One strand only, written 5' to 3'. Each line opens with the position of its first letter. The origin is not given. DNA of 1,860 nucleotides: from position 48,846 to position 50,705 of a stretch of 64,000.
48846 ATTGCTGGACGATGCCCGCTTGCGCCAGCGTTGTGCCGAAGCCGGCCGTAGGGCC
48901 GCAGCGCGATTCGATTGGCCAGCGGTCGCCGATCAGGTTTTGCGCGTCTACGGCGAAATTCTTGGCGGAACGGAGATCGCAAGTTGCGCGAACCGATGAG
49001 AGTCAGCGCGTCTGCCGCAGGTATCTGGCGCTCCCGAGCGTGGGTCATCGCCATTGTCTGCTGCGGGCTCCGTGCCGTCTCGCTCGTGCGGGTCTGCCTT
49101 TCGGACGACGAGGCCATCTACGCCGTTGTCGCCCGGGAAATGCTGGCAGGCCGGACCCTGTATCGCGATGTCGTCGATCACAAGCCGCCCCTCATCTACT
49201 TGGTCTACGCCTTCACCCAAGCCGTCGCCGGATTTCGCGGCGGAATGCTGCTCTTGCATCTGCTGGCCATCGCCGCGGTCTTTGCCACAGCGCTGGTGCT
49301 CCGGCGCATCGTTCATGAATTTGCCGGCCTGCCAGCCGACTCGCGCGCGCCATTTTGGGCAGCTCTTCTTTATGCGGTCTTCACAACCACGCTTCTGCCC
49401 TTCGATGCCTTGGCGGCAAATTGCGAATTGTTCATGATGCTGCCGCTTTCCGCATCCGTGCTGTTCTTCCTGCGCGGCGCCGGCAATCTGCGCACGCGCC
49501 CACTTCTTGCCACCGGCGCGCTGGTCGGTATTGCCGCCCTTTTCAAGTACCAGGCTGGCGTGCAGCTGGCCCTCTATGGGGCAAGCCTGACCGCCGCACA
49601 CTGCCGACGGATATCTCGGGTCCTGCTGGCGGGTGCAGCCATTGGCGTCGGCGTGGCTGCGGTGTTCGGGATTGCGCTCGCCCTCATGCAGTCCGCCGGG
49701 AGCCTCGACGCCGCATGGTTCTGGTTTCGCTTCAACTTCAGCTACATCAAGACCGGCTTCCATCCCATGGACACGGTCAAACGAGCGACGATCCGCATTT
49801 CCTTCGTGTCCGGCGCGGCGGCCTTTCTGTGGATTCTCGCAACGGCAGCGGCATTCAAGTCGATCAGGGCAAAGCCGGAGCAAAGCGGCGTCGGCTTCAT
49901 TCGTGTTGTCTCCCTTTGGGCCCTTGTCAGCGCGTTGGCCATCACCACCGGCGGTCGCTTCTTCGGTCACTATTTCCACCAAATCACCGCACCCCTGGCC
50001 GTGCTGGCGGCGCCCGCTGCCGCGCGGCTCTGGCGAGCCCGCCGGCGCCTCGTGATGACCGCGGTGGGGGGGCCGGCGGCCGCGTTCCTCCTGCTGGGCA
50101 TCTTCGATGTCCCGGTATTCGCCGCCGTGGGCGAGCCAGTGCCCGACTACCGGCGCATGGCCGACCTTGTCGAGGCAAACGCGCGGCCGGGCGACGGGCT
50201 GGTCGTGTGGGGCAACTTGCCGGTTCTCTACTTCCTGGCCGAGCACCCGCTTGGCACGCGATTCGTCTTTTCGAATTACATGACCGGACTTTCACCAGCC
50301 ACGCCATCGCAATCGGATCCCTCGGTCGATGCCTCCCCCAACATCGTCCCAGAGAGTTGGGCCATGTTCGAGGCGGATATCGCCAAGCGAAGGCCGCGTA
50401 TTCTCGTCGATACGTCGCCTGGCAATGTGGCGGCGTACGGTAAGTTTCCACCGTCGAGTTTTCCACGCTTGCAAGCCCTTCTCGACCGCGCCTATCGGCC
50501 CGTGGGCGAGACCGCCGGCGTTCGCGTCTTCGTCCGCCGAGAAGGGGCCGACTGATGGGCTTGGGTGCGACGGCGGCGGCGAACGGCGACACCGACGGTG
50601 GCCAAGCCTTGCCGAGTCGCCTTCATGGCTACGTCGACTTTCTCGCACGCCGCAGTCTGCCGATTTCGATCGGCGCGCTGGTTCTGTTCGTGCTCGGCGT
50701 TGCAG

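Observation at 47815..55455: Five-gene translationally coupled envelope glycolipid/phospholipid operon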

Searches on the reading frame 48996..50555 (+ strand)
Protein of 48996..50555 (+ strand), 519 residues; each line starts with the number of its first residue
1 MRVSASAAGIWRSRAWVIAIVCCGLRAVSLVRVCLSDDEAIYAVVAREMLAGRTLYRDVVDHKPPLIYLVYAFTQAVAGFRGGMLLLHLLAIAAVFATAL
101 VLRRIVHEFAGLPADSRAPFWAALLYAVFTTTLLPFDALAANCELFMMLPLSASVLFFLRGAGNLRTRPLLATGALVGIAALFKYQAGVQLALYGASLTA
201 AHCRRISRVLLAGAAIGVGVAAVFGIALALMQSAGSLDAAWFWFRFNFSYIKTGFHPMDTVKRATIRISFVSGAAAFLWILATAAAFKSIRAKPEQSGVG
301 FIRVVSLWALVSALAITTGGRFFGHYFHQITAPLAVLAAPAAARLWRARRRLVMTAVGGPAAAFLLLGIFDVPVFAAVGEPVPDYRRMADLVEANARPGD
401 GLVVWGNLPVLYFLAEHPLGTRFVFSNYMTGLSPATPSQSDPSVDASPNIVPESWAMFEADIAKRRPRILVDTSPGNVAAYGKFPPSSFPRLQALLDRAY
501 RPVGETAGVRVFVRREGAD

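Call 4: search_protein_families(library=pfam, proteins=[window:48996-50552:+], max_evalue=0.01)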
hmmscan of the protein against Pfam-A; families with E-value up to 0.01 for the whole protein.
window:48996-50552:+ (519 aa): 1 family
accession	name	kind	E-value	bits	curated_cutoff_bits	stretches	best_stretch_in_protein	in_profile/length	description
PF13231.12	PMT_2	-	6.1e-05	23.7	26.1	1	62-214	1-145/160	Dolichyl-phosphate-mannose-protein mannosyltransferase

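Call 6: search_protein_families(library=ncbifam, proteins=[window:48996-50552:+], max_evalue=0.01)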
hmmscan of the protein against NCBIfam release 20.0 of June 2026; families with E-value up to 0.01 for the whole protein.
window:48996-50552:+ (519 aa): 0 families

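Call 8: find_encoding_contigs(protein=window:48996-50555:+, flank=10000, max_places=6)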
Protein window:48996-50555:+ (519 aa): 1 contig read that carries it; 1 place shown.
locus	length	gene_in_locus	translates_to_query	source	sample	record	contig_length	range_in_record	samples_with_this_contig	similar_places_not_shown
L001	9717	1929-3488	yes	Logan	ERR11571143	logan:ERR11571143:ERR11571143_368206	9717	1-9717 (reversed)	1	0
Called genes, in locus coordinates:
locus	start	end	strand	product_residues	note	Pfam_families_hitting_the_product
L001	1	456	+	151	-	?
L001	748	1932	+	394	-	PF13439:Glyco_transf_4, PF13579:Glyco_trans_4_4, PF20706:GT4-conflict (weak), PF00534:Glycos_transf_1, PF13692:Glyco_trans_1_4, PF13524:Glyco_trans_1_2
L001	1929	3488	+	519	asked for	-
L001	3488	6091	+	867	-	PF03176:MMPL, PF02355:SecD_SecF_C, PF03176:MMPL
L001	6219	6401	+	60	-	-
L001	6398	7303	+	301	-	PF01066:CDP-OH_P_transf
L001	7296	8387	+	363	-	PF03706:LPG_synthase_TM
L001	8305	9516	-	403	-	PF14907:NTP_transf_5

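Call 15: find_homologous_proteins(query=window:48996-50552:+, max_evalue=0.00001)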
Query window:48996-50552:+ (519 aa): 673 proteins with E <= 0.00001 among 8000 candidates; the best 120 are listed.
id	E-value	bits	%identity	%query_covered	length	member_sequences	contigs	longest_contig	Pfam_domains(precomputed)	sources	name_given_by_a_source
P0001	0.0e+0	1129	100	100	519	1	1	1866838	-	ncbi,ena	-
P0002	5.9e-271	917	83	99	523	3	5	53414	-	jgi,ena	jgi:4-amino-4-deoxy-L-arabinose transferase-like glycosyltransferase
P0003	6.5e-252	855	78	98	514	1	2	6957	PF13231.13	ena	-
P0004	1.2e-240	818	75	96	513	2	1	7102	PF13231.13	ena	-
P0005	1.3e-239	814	73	98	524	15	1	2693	PF13231.13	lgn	-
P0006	2.5e-239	813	73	98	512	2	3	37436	PF13231.13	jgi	jgi:4-amino-4-deoxy-L-arabinose transferase-like glycosyltransferase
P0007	2.9e-239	813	73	99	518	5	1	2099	PF13231.13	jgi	jgi:hypothetical protein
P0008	9.2e-239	811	74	96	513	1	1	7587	PF13231.13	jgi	jgi:hypothetical protein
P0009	1.3e-238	811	72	100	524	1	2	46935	-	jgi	jgi:hypothetical protein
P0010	1.3e-238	811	73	98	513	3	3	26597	PF13231.13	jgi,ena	-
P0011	1.6e-238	811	73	98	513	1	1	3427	-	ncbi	ncbi:MAG TPA: hypothetical protein VF524_11085 [Polyangia bacterium]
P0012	6.6e-235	799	71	100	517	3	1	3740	-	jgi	jgi:hypothetical protein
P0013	4.7e-232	789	72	98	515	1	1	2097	PF13231.13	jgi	jgi:hypothetical protein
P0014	6.2e-232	789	71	100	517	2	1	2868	-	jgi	jgi:4-amino-4-deoxy-L-arabinose transferase-like glycosyltransferase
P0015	7.4e-232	789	71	98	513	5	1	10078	PF13231.13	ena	-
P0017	3.2e-231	786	70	100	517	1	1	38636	PF13231.13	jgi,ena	-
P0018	9.6e-231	785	71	99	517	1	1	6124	PF13231.13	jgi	jgi:4-amino-4-deoxy-L-arabinose transferase-like glycosyltransferase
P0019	4.4e-230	783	70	100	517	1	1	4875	PF13231.13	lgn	-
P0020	7.8e-229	779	70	100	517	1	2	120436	PF13231.13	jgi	jgi:hypothetical protein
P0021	1.0e-227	775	70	100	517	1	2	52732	PF13231.13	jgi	jgi:hypothetical protein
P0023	7.6e-222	755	73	91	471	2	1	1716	PF13231.13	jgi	jgi:hypothetical protein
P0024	6.9e-219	746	68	97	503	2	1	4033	PF13231.13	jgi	-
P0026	1.7e-214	731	66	96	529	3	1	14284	PF13231.13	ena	-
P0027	3.0e-212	724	66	96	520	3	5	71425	PF13231.13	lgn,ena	-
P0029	1.1e-204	699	64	99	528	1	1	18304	PF13231.13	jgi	-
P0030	1.5e-202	692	63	97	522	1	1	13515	PF13231.13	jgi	jgi:hypothetical protein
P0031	1.9e-200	685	67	97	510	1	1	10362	PF13231.13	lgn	-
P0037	1.4e-176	606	60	94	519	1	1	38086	PF13231.13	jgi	jgi:4-amino-4-deoxy-L-arabinose transferase-like glycosyltransferase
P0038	7.1e-176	604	58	94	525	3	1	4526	PF13231.13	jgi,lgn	jgi:hypothetical protein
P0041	8.1e-175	600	59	94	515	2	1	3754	PF13231.13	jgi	jgi:4-amino-4-deoxy-L-arabinose transferase-like glycosyltransferase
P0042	6.7e-174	597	58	94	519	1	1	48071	PF13231.13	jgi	jgi:hypothetical protein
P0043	9.3e-174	597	58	95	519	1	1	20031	PF13231.13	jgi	jgi:hypothetical protein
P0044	1.1e-173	597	60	94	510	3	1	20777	PF13231.13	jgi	jgi:4-amino-4-deoxy-L-arabinose transferase-like glycosyltransferase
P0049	3.6e-173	595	58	94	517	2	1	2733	PF13231.13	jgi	jgi:4-amino-4-deoxy-L-arabinose transferase-like glycosyltransferase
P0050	4.2e-173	595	59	94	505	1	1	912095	PF13231.13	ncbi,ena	-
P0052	5.7e-173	594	60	94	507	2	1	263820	PF13231.13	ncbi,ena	-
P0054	2.4e-172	592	58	94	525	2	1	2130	PF13231.13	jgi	jgi:4-amino-4-deoxy-L-arabinose transferase-like glycosyltransferase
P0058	2.2e-171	589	58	97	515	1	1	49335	PF13231.13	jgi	jgi:4-amino-4-deoxy-L-arabinose transferase-like glycosyltransferase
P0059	2.2e-171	589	59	94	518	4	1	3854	PF13231.13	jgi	jgi:4-amino-4-deoxy-L-arabinose transferase-like glycosyltransferase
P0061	9.0e-171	587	57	97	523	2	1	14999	PF13231.13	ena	-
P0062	9.7e-171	587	57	96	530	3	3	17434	PF13231.13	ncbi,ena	-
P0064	1.4e-170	586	58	94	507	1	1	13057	PF13231.13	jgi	jgi:4-amino-4-deoxy-L-arabinose transferase-like glycosyltransferase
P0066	2.9e-170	585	59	94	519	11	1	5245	PF13231.13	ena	-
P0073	2.9e-169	582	59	94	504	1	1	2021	PF13231.13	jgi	jgi:4-amino-4-deoxy-L-arabinose transferase-like glycosyltransferase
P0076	4.3e-169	581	57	97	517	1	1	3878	PF13231.13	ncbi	-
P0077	5.6e-169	581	58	94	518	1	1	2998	PF13231.13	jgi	jgi:4-amino-4-deoxy-L-arabinose transferase-like glycosyltransferase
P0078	7.4e-169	581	55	98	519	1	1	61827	PF13231.13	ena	-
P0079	9.1e-169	580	58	94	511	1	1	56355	PF13231.13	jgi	jgi:4-amino-4-deoxy-L-arabinose transferase-like glycosyltransferase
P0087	1.6e-167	576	57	94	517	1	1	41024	PF13231.13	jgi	jgi:4-amino-4-deoxy-L-arabinose transferase-like glycosyltransferase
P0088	1.8e-167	576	57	95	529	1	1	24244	PF13231.13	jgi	jgi:4-amino-4-deoxy-L-arabinose transferase-like glycosyltransferase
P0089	2.9e-167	575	56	97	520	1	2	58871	PF13231.13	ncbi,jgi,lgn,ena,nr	ncbi:MAG TPA: glycosyltransferase family 39 protein [Polyangia bacterium]|nr:glycosyltransferase fam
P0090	3.1e-167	575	57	97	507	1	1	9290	PF13231.13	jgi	jgi:4-amino-4-deoxy-L-arabinose transferase-like glycosyltransferase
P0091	3.5e-167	575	58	94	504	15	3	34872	PF13231.13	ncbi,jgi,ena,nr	ncbi:MAG TPA: glycosyltransferase family 39 protein [Polyangia bacterium]|jgi:4-amino-4-deoxy-L-arab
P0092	5.8e-167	574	55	96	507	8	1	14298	PF13231.13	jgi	jgi:4-amino-4-deoxy-L-arabinose transferase-like glycosyltransferase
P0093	7.8e-167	574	57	97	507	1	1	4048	PF13231.13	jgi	-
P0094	1.6e-166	573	54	99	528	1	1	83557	-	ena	-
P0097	8.9e-166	571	58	95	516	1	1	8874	PF13231.13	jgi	jgi:hypothetical protein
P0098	9.0e-166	571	57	94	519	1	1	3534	PF13231.13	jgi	jgi:4-amino-4-deoxy-L-arabinose transferase-like glycosyltransferase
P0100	1.0e-165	570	55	95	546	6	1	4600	PF13231.13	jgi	jgi:4-amino-4-deoxy-L-arabinose transferase-like glycosyltransferase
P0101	1.9e-165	569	59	94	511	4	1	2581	PF13231.13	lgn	-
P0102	4.0e-165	568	58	94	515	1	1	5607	PF13231.13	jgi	jgi:4-amino-4-deoxy-L-arabinose transferase-like glycosyltransferase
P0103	5.7e-165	568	57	97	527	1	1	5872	PF13231.13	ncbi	-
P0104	1.4e-164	567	56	94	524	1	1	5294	PF13231.13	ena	-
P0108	2.0e-163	563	57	94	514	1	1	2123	PF13231.13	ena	-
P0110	3.7e-163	562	56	97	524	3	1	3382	PF13231.13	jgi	jgi:hypothetical protein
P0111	9.0e-163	561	56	94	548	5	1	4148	PF13231.13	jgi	jgi:4-amino-4-deoxy-L-arabinose transferase-like glycosyltransferase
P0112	1.1e-162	560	56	94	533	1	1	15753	PF13231.13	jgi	jgi:4-amino-4-deoxy-L-arabinose transferase-like glycosyltransferase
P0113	9.2e-162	557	57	94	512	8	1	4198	PF13231.13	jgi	jgi:4-amino-4-deoxy-L-arabinose transferase-like glycosyltransferase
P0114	1.6e-161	556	56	97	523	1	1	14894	PF13231.13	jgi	jgi:4-amino-4-deoxy-L-arabinose transferase-like glycosyltransferase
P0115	1.3e-160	553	56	94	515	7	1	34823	PF13231.13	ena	-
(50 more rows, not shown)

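Call 17: find_related_loci(query=A1, collection=genome_contigs, flank=10000)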
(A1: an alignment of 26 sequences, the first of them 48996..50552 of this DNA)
Query A1 (519 aa) in genome_contigs; peptide patterns used: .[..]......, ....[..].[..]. (x = any residue, [..] = any of these).
124 stretches matched a pattern; 87 encode a relative of the query (tblastn E <= 1e-3); the best 80 are kept; 79 distinct loci.
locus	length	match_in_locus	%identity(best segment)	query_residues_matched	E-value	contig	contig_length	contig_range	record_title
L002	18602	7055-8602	69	1-519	0e+0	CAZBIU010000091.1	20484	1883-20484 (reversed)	MAG TPA_asm: uncultured Myxococcales bacterium isolate binchicken_co50_418 genome assembly, contig: NODE_2895_length_204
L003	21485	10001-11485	60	26-516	4e-168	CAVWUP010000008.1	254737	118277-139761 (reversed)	MAG: uncultured delta proteobacterium isolate MFD01689.bin.1.110 genome assembly, contig: contig_18915, whole genome sho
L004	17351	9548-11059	57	21-513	5e-168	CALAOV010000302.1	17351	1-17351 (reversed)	MAG TPA_asm: uncultured Myxococcales bacterium isolate ERR1034454_bin.31_CONCOCT_v1.1_MAG genome assembly, contig: ERZ17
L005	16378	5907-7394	57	26-515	2e-164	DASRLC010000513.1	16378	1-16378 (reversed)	MAG TPA_asm: Polyangia bacterium isolate SMAG_U10178 k141_378580, whole genome shotgun sequence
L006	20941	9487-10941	59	28-515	1e-160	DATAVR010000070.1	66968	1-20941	MAG TPA_asm: Polyangia bacterium isolate SMAG_U5604 k141_2666631, whole genome shotgun sequence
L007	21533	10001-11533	57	28-515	5e-158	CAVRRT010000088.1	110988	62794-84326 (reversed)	MAG: uncultured proteobacterium isolate MFD04540.bin.2.43 genome assembly, contig: contig_5262, whole genome shotgun seq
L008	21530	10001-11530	52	1-516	2e-157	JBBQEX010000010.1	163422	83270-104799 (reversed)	MAG: Haliangiales bacterium isolate Co_metawrap_1071 Cmw_1071_k141_28585408_length_163422_cov_13.0000, whole genome shot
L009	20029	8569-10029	53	20-515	8e-157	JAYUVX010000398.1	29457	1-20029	MAG: Myxococcales bacterium isolate GL124_UP_concoct_207 GL124_UP_concoct_207_397, whole genome shotgun sequence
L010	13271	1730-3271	52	2-515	1e-156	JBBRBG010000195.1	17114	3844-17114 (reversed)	MAG: Haliangiales bacterium isolate Co_metawrap_2332 Cmw_2332_k141_10049974_length_17114_cov_10.0000, whole genome shotg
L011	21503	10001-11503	56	26-515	2e-155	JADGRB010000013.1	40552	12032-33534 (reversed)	MAG: Proteobacteria bacterium isolate Chersky.8_6 contig-100_50, whole genome shotgun sequence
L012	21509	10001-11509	52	12-514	8e-155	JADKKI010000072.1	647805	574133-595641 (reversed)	MAG: Myxococcales bacterium isolate Vibo_18-Q3-R45-57_MAXAC.190 tig00179043-10-6516770, whole genome shotgun sequence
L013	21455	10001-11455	57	28-516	1e-154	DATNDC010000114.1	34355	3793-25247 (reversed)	MAG TPA_asm: Polyangia bacterium isolate SMAG_U11232 k141_1789489, whole genome shotgun sequence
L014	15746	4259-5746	55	26-515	4e-154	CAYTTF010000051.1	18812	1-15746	MAG TPA_asm: uncultured Myxococcales bacterium isolate binchicken_co54_184 genome assembly, contig: NODE_5197_length_188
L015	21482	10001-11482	56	26-515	4e-146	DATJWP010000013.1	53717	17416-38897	MAG TPA_asm: Polyangia bacterium isolate SMAG_U15102 k141_2686039, whole genome shotgun sequence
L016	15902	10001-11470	55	12-515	1e-145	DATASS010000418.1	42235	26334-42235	MAG TPA_asm: Kofleriaceae bacterium isolate SMAG_U5526 k141_2288594, whole genome shotgun sequence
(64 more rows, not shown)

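Call 26: search_solved_structures(query=A1, max_evalue=1)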
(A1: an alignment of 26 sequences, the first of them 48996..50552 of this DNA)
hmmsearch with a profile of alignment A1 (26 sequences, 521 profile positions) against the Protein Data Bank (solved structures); distinct sequences matched with E-value up to 1: 0.

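Call 36: predict_structure(alignment_id=A1)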
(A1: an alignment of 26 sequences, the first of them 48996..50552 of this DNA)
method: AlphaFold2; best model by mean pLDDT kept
length: 519 residues; sequences in the alignment: 26
mean_pLDDT: 85.6   pTM: 0.88
mean pLDDT of the five models: 85.6, 82.1, 80.7, 79.4, 79.3
residues with pLDDT >= 90: 261; 70-90: 205; 50-70: 40; < 50: 13
segments of 3 or more residues with pLDDT < 50: 1-9
pLDDT, mean of each block of 10 residues (from residue 1): 43 85 88 81 92 87 87 93 92 95 95 89 93 62 87 97 94 97 88 93 92 97 94 83 77 72 70 80 88 74 91 71 66 94 93 88 83 78 88 93 90 91 86 73 78 90 94 88 87 94 94 78
secondary structure, 60 per line:
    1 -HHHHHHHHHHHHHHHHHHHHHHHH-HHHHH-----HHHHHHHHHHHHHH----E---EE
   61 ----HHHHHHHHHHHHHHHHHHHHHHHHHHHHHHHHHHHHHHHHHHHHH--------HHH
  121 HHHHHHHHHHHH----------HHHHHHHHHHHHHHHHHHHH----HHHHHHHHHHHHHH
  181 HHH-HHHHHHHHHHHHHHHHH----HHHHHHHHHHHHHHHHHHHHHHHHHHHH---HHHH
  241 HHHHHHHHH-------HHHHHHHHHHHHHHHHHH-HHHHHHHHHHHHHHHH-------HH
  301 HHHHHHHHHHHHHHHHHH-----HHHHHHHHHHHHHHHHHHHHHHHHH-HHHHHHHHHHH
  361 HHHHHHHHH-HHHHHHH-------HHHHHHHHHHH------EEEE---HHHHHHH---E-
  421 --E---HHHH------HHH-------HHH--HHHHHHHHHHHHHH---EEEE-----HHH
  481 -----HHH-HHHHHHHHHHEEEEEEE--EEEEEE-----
elements in order: H2-25 H27-31 H37-50 H65-109 H118-132 H143-162 H167-183 H185-201 H206-233 H237-249 H257-274 H276-291 H299-318 H324-348 H350-369 H371-377 H385-395 E402-405 H409-415 H427-430 H452-465 E469-472 H490-499 E500-506 E509-514

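Call 40: fold_search(model_id=the predicted structure, library=pdb)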
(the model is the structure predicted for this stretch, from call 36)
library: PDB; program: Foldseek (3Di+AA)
matches with E <= 10: 494; with E <= 0.001: 15
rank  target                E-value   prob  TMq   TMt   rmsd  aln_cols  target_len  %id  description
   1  5f15                  7.9e-07  1.00  0.59  0.57   7.6       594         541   15  Crystal Structure of ArnT from Cupriavidus metallidurans bound to Undecaprenyl phosphate (released 2016-02-17)
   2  7e9s_A                9.3e-07  1.00  0.47  0.31  13.2       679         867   12  Archaeal oligosaccharyltransferase AglB from Archaeoglobus fulgidus in complex with an inhibitory peptide and a dolich (released 2021-09-08)
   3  8agb_A                2.9e-06  1.00  0.60  0.50  11.5       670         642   11  Structure of yeast oligosaccharylransferase complex with lipid-linked oligosaccharide bound (released 2022-12-07)
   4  7oci_F                3.5e-06  1.00  0.58  0.48  11.7       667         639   11  Cryo-EM structure of yeast Ost6p containing oligosaccharyltransferase complex (released 2022-02-16)
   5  5ezm                  3.8e-06  1.00  0.49  0.48  11.6       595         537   16  Crystal Structure of ArnT from Cupriavidus metallidurans in the apo state (released 2016-02-17)
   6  8pn9_A                1.0e-05  1.00  0.56  0.46  12.2       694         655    9  Structure of human oligosaccharyltransferase OST-A complex bound to NGI-1 (released 2024-05-08)
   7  8b6l_I                1.6e-05  1.00  0.58  0.45  14.2       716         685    9  Subtomogram average of the human Sec61-TRAP-OSTA-translocon (released 2022-12-07)
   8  6c26_A                1.8e-05  1.00  0.57  0.47  11.0       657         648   12  The Cryo-EM structure of a eukaryotic oligosaccharyl transferase complex (released 2018-01-31)
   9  6ftg_5                4.2e-05  1.00  0.57  0.47  14.7       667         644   10  Subtomogram average of OST-containing ribosome-translocon complexes from canine rough microsomal membranes (released 2018-03-21)
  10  9n9j_I                5.7e-05  1.00  0.57  0.44  13.9       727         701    9  Structure of a GRP94 folding intermediate engaged with a CCDC134- and FKBP11-bound secretory translocon (released 2025-11-19)
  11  6s7t_A                7.3e-05  1.00  0.57  0.44  11.2       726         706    9  Cryo-EM structure of human oligosaccharyltransferase complex OST-B (released 2019-12-18)
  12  6s7o_A                9.4e-05  1.00  0.58  0.47  12.1       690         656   10  Cryo-EM structure of human oligosaccharyltransferase complex OST-A (released 2019-12-18)
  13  6gxc_A                1.7e-04  1.00  0.50  0.38   7.3       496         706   12  Bacterial oligosaccharyltransferase PglB in complex with an inhibitory peptide and a reactive lipid-linked oligosaccha (released 2018-11-14)
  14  5ogl_A                3.2e-04  1.00  0.49  0.38  10.1       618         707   11  Structure of bacterial oligosaccharyltransferase PglB in complex with an acceptor peptide and an lipid-linked oligosac (released 2017-10-25)
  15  9dlh                  8.9e-04  1.00  0.42  0.37   6.6       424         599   16  donor substrate analog-bound AftB (released 2025-06-25)
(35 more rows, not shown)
